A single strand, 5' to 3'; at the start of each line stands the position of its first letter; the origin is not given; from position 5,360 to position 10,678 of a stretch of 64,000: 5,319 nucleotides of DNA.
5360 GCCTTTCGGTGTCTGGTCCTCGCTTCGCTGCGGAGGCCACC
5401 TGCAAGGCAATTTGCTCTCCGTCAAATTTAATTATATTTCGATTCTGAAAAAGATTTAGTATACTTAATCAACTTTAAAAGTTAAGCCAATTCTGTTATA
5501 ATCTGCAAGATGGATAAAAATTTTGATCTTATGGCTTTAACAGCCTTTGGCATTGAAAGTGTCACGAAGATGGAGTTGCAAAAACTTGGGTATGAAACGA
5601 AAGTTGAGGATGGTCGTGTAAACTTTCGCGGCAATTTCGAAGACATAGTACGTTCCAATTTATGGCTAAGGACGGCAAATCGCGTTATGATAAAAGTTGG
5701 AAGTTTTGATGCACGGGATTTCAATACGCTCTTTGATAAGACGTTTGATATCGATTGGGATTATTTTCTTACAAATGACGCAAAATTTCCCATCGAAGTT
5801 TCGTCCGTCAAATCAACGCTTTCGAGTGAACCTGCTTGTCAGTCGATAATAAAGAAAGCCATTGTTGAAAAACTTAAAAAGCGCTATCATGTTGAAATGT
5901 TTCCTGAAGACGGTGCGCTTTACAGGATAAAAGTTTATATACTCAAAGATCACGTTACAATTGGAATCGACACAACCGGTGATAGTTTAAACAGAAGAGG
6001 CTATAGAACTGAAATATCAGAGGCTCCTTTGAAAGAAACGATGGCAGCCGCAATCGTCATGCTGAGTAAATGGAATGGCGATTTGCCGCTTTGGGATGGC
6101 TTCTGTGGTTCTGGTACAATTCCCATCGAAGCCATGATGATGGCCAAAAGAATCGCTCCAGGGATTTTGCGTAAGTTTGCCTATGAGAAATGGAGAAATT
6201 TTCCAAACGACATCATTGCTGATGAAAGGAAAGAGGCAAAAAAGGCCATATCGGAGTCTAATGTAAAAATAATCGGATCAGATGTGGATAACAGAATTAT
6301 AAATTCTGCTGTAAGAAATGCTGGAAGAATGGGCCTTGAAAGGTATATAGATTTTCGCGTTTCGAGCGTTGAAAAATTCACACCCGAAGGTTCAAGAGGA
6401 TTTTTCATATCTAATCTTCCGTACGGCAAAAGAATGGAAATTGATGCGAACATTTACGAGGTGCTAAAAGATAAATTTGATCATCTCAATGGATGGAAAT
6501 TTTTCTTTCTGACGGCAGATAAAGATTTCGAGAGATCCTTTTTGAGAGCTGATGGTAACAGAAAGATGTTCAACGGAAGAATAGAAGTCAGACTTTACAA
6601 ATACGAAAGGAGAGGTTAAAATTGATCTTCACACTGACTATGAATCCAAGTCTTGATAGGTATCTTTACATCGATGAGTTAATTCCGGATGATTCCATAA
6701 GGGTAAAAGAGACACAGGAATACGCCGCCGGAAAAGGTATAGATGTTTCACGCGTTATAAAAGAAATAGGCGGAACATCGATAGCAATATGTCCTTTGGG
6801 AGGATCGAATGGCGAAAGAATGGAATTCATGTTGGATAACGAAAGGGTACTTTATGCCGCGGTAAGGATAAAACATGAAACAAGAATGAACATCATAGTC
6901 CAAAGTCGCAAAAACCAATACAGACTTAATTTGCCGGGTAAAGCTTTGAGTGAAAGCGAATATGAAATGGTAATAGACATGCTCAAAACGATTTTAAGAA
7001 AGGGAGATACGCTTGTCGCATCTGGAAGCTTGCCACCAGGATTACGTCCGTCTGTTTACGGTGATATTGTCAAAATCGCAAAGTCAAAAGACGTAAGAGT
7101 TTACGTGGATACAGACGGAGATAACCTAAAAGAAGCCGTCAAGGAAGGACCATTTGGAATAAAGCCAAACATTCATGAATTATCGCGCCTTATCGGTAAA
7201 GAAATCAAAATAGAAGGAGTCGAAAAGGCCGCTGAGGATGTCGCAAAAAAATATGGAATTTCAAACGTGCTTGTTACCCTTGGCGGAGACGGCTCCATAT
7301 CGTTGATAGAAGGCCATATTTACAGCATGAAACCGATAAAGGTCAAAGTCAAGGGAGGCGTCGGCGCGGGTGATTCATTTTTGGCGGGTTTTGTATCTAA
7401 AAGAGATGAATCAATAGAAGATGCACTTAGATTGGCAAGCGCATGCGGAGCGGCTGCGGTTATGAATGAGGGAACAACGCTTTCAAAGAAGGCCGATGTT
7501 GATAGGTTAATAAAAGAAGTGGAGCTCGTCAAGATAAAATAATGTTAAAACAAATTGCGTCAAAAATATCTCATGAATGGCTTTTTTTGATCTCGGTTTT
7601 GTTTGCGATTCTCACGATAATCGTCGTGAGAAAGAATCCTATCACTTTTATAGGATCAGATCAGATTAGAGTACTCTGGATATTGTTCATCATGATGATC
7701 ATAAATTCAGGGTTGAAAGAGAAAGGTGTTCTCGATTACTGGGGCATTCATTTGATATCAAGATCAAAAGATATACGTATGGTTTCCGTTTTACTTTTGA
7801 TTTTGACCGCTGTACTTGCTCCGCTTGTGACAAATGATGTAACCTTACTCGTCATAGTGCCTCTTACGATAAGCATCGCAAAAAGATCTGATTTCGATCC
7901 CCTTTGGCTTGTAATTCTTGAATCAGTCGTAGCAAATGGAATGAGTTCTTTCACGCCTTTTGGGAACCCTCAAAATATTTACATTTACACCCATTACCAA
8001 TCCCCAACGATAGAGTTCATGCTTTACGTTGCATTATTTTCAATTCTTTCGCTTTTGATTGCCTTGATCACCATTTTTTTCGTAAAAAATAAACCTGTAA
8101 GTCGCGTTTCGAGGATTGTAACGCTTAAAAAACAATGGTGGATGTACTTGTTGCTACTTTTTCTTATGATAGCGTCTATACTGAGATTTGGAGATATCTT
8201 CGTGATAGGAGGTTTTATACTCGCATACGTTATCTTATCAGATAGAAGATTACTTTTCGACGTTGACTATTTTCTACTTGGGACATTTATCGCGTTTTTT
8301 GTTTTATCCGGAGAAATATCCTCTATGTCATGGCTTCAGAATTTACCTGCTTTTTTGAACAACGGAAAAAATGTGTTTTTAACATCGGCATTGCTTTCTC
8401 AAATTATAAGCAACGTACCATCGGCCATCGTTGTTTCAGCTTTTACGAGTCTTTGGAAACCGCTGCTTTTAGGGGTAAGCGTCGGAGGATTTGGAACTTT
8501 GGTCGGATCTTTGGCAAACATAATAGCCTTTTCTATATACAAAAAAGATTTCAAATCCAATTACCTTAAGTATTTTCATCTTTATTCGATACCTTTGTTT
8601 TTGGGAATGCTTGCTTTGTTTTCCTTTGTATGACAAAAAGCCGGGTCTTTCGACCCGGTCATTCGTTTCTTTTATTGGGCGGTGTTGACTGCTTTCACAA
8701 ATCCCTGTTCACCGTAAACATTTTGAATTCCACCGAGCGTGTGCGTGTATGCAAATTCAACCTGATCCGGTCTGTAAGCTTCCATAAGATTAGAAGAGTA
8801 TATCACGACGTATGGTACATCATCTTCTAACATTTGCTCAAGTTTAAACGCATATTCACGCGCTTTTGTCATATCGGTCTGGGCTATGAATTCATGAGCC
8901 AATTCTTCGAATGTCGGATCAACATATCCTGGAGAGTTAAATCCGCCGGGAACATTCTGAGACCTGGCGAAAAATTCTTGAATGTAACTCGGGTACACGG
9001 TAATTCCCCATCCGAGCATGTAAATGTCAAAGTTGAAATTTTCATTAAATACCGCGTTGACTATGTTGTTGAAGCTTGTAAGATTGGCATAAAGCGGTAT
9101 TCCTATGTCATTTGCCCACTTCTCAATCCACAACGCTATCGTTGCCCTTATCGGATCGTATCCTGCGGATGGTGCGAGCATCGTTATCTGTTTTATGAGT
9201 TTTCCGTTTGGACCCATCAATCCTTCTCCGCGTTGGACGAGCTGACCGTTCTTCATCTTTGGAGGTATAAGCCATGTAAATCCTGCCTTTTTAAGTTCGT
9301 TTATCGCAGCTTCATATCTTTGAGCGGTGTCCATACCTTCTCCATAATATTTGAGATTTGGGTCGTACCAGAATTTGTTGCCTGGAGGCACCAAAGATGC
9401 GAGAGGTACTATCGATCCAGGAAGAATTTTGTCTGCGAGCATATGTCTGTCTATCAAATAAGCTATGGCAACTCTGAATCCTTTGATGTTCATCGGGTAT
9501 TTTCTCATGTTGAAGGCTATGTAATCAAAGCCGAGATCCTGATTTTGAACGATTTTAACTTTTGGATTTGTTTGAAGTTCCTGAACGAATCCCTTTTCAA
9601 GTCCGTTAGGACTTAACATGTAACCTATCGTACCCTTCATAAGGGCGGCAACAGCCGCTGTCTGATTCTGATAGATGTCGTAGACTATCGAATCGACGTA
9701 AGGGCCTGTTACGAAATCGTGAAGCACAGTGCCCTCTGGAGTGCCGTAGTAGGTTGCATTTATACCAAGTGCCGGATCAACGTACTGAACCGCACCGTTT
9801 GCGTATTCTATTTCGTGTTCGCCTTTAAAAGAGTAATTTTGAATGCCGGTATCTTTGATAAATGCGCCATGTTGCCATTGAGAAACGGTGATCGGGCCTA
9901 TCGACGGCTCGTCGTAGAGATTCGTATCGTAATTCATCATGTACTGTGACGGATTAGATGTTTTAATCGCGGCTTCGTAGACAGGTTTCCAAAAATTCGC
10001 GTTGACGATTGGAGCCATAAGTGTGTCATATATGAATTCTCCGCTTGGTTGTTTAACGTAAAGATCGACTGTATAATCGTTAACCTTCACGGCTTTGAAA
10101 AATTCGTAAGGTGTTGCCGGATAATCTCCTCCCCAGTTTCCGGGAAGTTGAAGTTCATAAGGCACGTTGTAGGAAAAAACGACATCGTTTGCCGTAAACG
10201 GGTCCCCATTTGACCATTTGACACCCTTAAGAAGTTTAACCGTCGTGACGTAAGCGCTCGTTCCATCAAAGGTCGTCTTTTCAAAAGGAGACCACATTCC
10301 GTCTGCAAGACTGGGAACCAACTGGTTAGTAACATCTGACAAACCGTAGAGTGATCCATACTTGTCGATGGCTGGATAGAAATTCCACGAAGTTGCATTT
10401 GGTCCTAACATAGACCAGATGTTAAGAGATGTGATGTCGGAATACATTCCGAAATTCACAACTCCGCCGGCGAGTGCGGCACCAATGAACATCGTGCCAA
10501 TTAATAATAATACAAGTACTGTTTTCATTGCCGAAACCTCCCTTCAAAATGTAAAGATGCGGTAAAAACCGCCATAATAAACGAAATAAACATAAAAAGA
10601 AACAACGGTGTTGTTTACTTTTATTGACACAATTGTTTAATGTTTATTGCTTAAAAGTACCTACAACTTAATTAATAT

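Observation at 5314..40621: Family of ~150-bp TATA-bounded nested-palindromic elements (putative MITE), four copies in 64 kb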

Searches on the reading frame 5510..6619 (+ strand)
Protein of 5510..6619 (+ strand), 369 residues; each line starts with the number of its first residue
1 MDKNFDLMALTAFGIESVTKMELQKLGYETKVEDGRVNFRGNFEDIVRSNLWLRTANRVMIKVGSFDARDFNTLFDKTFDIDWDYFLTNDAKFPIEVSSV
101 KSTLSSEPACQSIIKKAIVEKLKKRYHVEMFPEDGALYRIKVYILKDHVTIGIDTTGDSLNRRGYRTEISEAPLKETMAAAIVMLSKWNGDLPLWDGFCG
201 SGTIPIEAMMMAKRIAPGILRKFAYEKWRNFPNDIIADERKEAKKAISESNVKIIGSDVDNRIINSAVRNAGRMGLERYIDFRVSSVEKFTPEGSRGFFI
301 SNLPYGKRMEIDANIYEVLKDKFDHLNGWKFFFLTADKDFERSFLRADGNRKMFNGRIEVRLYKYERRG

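Call 64: search_protein_families(library=pfam, proteins=[window:5510-6619:+], max_evalue=0.00001)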
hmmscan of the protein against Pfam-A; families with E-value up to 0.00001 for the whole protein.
window:5510-6619:+ (369 aa): 3 families
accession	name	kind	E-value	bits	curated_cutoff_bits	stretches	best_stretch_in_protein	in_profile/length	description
PF01170.24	UPF0020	-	2.6e-40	138.7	22.3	1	163-359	1-192/197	RMKL-like, methyltransferase domain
PF22020.1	RlmL_1st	-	7.8e-24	83.8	27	1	7-60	2-55/55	RlmL ferredoxin-like domain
PF02926.22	THUMP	-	2.2e-14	54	20.6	1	68-154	1-84/84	THUMP domain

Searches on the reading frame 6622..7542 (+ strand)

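Call 64: search_protein_families(library=pfam, proteins=[window:6622-7542:+], max_evalue=0.00001)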
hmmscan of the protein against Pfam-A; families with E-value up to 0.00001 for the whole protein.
window:6622-7542:+ (306 aa): 1 family
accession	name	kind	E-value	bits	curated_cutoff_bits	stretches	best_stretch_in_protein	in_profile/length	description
PF00294.29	PfkB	-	7.3e-44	150.7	25.8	1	13-289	14-299/302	pfkB family carbohydrate kinase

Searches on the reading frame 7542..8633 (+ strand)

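Call 64: search_protein_families(library=pfam, proteins=[window:7542-8633:+], max_evalue=0.00001)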
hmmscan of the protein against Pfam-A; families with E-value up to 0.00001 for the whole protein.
window:7542-8633:+ (363 aa): 1 family
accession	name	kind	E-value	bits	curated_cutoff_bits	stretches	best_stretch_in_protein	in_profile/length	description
PF03600.22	CitMHS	-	2.9e-29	102.7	31.9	1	16-298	16-310/336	Citrate transporter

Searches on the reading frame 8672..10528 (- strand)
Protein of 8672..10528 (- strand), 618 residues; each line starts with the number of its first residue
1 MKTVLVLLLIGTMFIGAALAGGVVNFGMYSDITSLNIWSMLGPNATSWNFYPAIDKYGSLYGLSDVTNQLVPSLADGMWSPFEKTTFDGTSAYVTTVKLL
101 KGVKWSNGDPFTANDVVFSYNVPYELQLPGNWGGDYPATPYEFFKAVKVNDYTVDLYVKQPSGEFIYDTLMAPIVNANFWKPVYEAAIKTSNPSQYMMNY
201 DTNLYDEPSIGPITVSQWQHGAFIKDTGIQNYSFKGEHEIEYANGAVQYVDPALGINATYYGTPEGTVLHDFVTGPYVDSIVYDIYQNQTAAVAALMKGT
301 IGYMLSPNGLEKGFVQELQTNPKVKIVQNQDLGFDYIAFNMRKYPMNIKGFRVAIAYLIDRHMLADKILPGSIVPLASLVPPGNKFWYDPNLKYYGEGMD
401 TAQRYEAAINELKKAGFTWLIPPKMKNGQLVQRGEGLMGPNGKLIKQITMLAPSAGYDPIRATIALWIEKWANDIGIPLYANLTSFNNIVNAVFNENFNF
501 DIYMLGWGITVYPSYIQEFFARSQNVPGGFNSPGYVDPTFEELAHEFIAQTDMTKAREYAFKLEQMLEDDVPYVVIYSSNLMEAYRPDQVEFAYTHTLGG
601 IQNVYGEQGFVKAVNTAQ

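Call 64: search_protein_families(library=pfam, proteins=[window:8672-10528:-], max_evalue=0.00001)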
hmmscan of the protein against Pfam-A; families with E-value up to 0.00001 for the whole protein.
window:8672-10528:- (618 aa): 1 family
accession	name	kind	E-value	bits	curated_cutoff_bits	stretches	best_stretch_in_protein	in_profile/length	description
PF00496.27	SBP_bac_5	-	2.9e-41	142.3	32.4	1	70-513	2-352/368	Bacterial extracellular solute-binding proteins, family 5 Middle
